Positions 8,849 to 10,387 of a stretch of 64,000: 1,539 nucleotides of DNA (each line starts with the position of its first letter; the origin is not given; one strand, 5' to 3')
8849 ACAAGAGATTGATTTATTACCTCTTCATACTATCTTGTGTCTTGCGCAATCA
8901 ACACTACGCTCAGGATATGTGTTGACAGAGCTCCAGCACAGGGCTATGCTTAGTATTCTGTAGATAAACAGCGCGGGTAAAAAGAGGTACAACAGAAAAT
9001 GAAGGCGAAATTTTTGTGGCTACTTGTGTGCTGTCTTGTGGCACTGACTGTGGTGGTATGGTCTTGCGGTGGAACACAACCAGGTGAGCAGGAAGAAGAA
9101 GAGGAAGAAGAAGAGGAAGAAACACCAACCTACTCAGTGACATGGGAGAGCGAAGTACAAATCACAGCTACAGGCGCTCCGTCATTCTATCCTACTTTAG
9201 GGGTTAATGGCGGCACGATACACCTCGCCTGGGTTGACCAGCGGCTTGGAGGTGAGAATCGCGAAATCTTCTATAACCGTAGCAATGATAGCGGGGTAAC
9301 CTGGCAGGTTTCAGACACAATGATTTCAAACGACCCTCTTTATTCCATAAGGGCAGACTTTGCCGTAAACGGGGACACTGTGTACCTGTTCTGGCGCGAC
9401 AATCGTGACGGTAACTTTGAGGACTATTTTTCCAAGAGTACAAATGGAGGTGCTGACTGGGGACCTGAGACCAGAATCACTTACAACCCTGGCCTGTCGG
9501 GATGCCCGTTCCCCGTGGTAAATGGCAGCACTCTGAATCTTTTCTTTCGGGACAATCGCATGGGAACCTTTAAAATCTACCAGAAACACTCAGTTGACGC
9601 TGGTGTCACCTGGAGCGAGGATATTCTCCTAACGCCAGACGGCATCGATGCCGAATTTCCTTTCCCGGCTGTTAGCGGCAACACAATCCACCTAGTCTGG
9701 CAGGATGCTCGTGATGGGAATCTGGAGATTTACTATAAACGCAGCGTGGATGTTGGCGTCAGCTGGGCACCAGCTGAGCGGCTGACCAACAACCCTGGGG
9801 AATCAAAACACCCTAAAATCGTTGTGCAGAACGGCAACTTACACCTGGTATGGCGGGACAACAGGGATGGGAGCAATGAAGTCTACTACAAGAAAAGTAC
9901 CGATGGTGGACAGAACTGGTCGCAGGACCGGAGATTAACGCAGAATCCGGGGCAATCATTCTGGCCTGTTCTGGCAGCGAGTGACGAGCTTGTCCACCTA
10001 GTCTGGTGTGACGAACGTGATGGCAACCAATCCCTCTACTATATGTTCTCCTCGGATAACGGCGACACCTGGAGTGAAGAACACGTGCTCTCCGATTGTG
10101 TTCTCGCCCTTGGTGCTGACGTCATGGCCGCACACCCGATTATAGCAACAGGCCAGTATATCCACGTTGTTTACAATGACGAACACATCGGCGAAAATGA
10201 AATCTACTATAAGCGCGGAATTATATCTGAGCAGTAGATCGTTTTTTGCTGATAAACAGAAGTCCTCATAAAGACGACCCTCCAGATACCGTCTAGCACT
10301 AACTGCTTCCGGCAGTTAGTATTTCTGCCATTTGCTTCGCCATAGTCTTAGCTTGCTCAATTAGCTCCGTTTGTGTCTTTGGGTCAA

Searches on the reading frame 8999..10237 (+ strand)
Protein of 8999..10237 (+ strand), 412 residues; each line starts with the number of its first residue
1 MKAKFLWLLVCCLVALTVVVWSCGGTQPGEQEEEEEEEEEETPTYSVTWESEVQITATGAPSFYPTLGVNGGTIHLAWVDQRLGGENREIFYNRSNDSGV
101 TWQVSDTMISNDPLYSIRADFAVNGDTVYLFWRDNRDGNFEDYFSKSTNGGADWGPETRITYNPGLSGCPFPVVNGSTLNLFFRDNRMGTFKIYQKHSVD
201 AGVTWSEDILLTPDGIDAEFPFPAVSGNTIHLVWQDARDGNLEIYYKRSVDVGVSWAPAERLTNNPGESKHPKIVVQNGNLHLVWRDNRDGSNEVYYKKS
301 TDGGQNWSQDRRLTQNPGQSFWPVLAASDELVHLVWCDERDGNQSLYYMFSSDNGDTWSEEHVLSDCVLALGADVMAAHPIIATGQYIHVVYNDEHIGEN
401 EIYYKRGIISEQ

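Call 73: search_protein_families(library=pfam, proteins=[window:8999-10237:+], max_evalue=0.00001)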
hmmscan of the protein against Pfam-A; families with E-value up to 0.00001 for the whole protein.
window:8999-10237:+ (412 aa): 3 families
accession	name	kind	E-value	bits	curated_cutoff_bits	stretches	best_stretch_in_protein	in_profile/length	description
PF13088.12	BNR_2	-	1.3e-20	74.4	31.4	2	143-366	21-256/277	BNR repeat-like domain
PF15892.11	BNR_4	-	3.6e-12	46.7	27.3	1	229-360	52-195/272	BNR repeat-containing family member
PF02012.26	BNR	-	9.9e-07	28.3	27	0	300-308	3-11/12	BNR/Asp-box repeat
